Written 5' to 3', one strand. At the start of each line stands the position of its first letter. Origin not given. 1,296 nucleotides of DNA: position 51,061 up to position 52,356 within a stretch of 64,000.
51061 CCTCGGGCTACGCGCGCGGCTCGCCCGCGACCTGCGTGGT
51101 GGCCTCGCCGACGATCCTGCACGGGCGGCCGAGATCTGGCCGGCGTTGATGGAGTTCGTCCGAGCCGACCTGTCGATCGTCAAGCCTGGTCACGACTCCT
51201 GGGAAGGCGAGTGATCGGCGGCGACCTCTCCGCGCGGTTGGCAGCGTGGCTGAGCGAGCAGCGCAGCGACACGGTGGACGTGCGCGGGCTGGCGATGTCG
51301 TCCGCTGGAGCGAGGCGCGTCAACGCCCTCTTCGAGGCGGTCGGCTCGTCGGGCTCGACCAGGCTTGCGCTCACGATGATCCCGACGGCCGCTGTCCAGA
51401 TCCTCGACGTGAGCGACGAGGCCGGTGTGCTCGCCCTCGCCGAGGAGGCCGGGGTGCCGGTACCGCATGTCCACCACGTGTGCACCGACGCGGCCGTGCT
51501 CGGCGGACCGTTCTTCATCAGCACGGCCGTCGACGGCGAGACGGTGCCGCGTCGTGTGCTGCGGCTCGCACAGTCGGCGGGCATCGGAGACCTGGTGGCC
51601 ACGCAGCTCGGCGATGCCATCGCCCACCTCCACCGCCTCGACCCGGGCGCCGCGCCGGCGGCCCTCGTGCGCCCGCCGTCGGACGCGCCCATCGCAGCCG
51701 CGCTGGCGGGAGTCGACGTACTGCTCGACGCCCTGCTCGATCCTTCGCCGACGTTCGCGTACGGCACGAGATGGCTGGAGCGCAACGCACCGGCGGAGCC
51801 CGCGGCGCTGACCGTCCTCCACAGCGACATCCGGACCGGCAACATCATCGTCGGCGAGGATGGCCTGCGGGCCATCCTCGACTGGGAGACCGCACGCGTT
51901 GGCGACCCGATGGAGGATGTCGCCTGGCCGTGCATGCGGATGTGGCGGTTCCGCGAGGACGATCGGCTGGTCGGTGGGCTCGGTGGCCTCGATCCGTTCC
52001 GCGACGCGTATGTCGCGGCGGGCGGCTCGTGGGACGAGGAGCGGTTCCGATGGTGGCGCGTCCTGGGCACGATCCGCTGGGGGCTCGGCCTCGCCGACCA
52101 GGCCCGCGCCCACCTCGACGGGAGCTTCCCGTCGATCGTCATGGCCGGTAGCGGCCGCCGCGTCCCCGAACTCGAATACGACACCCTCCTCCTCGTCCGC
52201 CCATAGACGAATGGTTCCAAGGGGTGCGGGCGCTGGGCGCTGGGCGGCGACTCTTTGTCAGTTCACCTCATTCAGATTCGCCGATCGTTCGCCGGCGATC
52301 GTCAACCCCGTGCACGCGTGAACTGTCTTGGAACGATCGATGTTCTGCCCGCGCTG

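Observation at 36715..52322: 15.4-kb catabolic module bounded by 117/118-bp inverted repeats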

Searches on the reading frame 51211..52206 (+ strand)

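Call 7: search_protein_families(library=pfam, proteins=[window:51211-52206:+])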
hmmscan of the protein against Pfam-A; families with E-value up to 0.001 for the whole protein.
window:51211-52206:+ (331 aa): 1 family
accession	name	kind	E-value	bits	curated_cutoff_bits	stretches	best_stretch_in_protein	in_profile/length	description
PF01636.29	APH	-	4.1e-30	105.7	23.2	1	51-282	22-239/239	Phosphotransferase enzyme family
